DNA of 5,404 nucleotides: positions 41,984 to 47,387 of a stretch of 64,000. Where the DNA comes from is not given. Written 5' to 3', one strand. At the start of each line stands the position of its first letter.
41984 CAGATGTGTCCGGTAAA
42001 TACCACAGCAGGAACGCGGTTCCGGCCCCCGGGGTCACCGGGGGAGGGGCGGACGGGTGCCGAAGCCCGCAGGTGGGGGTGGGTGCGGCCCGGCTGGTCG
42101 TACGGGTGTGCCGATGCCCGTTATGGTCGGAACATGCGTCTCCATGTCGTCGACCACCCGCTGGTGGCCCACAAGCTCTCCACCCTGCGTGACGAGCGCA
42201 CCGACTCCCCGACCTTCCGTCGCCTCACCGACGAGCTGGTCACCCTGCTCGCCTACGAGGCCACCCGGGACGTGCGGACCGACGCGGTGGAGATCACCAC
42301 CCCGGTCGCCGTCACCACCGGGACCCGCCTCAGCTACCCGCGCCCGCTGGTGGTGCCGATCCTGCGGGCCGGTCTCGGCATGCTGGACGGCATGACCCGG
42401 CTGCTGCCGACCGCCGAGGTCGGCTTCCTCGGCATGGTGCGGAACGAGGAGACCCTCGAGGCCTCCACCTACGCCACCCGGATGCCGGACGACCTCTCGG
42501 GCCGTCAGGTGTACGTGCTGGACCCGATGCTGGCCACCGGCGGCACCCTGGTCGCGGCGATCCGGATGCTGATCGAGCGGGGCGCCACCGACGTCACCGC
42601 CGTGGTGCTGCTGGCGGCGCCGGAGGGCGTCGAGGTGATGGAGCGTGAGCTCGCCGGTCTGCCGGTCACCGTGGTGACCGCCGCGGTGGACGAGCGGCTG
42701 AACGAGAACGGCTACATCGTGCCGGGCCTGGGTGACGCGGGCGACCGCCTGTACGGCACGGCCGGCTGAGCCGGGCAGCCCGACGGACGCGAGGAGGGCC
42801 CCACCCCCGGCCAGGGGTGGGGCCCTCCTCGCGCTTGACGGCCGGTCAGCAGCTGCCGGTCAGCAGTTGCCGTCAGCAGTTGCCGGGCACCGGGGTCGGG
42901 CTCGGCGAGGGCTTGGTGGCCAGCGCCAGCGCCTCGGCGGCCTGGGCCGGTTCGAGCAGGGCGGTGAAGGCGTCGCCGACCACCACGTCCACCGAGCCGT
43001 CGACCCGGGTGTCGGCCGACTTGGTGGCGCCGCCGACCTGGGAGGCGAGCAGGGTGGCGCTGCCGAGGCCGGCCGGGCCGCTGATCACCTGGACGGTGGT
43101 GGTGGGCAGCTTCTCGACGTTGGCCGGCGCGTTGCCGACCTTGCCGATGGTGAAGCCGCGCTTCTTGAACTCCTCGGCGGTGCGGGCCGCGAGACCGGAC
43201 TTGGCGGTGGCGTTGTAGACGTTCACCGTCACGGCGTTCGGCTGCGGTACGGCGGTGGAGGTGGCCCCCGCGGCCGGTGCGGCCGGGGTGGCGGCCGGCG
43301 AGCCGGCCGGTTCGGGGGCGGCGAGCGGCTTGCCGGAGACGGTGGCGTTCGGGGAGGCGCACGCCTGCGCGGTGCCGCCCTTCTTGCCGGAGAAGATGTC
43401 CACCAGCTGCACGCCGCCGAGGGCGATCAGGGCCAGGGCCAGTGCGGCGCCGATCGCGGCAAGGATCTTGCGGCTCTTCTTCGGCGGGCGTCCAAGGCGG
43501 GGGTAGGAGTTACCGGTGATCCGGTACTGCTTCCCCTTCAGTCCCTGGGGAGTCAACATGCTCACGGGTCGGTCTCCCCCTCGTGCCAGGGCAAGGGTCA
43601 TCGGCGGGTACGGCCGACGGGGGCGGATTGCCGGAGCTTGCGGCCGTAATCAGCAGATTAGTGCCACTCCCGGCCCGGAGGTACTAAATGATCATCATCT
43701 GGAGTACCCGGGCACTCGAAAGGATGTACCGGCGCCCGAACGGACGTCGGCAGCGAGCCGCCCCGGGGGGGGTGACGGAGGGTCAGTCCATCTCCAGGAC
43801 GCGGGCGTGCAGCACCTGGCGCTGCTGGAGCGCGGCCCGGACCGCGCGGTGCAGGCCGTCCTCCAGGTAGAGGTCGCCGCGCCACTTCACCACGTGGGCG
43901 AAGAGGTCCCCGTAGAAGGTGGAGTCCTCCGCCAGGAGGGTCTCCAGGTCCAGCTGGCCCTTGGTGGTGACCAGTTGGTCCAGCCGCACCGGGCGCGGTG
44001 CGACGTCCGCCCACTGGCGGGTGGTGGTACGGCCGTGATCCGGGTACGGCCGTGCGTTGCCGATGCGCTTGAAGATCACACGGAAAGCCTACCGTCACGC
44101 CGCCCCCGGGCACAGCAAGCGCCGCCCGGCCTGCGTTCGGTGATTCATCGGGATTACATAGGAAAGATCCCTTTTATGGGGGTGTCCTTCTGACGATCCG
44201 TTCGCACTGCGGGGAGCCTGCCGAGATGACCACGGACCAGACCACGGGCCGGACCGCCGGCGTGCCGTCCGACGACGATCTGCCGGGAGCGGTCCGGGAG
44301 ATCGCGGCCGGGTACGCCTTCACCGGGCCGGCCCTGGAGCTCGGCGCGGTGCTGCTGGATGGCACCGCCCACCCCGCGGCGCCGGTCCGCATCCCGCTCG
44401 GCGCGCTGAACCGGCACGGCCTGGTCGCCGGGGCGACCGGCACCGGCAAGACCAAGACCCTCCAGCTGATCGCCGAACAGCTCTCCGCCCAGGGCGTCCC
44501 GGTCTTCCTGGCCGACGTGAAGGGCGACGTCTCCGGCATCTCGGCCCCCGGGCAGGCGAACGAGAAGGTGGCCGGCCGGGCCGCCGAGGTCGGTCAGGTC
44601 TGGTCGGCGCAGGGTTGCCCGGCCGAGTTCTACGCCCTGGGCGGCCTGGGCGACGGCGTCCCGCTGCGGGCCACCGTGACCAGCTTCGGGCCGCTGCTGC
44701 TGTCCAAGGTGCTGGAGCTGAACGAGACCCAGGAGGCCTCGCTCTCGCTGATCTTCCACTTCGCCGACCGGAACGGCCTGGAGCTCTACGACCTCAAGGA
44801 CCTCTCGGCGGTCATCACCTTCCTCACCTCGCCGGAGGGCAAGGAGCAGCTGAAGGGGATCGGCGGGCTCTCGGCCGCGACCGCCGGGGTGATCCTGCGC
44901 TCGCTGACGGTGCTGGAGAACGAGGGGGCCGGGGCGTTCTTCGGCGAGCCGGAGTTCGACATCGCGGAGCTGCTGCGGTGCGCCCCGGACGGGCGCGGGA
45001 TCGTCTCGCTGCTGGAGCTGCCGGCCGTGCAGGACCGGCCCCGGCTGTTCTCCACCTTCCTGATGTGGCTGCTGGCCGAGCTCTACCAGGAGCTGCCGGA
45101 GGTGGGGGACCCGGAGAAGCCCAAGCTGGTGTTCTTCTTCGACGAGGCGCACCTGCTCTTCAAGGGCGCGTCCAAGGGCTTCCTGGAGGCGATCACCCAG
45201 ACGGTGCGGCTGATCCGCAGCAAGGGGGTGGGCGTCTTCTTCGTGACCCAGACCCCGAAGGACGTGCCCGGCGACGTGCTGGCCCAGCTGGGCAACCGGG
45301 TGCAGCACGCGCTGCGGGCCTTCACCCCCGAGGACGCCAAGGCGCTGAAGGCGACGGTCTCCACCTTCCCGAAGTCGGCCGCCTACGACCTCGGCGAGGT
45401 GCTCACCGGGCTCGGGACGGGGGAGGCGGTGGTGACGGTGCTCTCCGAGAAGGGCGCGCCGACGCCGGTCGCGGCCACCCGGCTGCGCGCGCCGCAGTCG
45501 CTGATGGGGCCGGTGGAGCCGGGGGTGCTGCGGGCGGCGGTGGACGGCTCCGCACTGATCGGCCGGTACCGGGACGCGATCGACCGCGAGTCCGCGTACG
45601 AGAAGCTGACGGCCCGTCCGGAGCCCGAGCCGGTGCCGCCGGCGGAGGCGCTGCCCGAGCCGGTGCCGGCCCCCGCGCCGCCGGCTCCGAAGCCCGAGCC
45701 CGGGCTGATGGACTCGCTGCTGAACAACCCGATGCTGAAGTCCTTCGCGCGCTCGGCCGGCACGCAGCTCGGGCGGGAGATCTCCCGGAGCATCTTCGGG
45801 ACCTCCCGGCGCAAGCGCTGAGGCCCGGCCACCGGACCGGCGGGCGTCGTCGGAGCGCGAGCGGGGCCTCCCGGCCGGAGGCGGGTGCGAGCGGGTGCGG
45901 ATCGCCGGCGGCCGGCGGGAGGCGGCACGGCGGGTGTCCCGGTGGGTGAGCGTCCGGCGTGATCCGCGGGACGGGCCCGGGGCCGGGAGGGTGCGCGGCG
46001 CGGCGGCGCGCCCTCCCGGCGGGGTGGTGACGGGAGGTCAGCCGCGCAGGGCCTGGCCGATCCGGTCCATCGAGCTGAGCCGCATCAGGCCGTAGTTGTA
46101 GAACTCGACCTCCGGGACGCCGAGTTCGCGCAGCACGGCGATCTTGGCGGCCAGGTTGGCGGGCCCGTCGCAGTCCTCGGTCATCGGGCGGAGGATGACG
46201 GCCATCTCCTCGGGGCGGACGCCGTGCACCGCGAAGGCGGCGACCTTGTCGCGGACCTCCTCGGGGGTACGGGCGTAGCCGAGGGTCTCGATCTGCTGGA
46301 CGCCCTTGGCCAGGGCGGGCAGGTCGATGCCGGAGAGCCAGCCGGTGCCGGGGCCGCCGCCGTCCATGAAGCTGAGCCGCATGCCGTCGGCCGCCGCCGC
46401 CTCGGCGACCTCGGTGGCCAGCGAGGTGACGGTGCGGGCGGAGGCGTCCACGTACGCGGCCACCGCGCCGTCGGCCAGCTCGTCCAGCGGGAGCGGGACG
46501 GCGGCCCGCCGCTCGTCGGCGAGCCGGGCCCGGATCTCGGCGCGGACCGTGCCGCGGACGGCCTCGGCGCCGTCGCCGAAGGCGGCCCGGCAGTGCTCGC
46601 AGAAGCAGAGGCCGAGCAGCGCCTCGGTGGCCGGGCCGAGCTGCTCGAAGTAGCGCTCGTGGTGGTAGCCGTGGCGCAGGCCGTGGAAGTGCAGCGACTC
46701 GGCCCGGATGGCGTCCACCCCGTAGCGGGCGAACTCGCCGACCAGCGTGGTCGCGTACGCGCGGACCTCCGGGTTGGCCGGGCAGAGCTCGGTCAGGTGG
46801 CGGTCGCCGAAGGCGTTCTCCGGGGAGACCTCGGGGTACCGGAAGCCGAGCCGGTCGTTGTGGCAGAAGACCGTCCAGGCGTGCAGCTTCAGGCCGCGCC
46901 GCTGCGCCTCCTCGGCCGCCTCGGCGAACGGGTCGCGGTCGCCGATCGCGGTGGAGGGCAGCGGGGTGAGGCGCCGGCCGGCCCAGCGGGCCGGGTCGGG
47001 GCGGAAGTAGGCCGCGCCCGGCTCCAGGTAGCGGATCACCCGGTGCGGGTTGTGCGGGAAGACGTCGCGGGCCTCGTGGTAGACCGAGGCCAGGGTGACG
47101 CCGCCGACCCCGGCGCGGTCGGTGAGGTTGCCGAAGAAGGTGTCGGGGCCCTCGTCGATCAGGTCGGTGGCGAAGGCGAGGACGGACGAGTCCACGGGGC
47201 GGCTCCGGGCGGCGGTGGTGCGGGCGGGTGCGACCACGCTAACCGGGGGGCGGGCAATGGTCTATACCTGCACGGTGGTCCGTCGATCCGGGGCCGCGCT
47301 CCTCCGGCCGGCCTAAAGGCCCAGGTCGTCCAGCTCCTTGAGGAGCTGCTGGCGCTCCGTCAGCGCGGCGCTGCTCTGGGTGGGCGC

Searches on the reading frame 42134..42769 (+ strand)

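Call 94: search_protein_families(library=pfam, proteins=[window:42134-42769:+])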
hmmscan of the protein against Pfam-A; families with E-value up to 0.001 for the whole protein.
window:42134-42769:+ (211 aa): 2 families
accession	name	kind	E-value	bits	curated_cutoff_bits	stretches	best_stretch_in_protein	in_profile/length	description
PF14681.12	UPRTase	-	9e-69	231.5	27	1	5-209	1-206/206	Uracil phosphoribosyltransferase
PF00156.33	Pribosyltran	-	6.2e-12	45.5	26.3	1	70-168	30-132/158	Phosphoribosyl transferase domain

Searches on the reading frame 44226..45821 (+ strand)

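Call 94: search_protein_families(library=pfam, proteins=[window:44226-45821:+])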
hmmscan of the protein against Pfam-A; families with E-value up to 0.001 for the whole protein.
window:44226-45821:+ (531 aa): 5 families
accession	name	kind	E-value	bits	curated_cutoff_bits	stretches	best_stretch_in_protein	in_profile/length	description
PF05872.18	HerA_C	-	1e-184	615.4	22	1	49-531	8-502/502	Helicase HerA-like C-terminal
PF01935.23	DUF87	-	2.2e-07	31.7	23.2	1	39-182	3-125/220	Helicase HerA, central domain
PF13401.12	AAA_22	-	2.4e-06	28.3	27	0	63-101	6-44/130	AAA domain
PF13191.12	AAA_16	-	0.00011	23.2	32.6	0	63-93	25-55/167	AAA ATPase domain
PF10412.15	TrwB_AAD_bind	-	0.00056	19.3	20.5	0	54-101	7-54/387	Type IV secretion-system coupling protein DNA-binding domain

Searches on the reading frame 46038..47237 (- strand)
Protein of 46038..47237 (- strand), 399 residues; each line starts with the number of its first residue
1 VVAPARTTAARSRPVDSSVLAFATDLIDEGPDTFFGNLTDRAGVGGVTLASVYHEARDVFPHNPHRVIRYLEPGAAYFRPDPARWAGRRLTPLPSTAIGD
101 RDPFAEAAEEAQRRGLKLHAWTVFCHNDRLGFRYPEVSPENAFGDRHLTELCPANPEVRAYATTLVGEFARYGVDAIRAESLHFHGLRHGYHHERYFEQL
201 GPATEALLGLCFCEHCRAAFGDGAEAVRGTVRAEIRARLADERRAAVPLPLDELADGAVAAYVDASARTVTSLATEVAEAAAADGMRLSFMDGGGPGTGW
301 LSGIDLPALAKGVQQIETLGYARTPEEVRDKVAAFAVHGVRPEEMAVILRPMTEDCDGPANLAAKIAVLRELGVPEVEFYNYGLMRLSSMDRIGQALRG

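Call 94: search_protein_families(library=pfam, proteins=[window:46038-47237:-])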
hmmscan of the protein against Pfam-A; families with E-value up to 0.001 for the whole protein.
window:46038-47237:- (399 aa): 1 family
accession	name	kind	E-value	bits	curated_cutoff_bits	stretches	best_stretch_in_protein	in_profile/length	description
PF02638.21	GHL10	-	0.00019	21.1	27.9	0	94-180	60-161/311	Glycosyl hydrolase-like 10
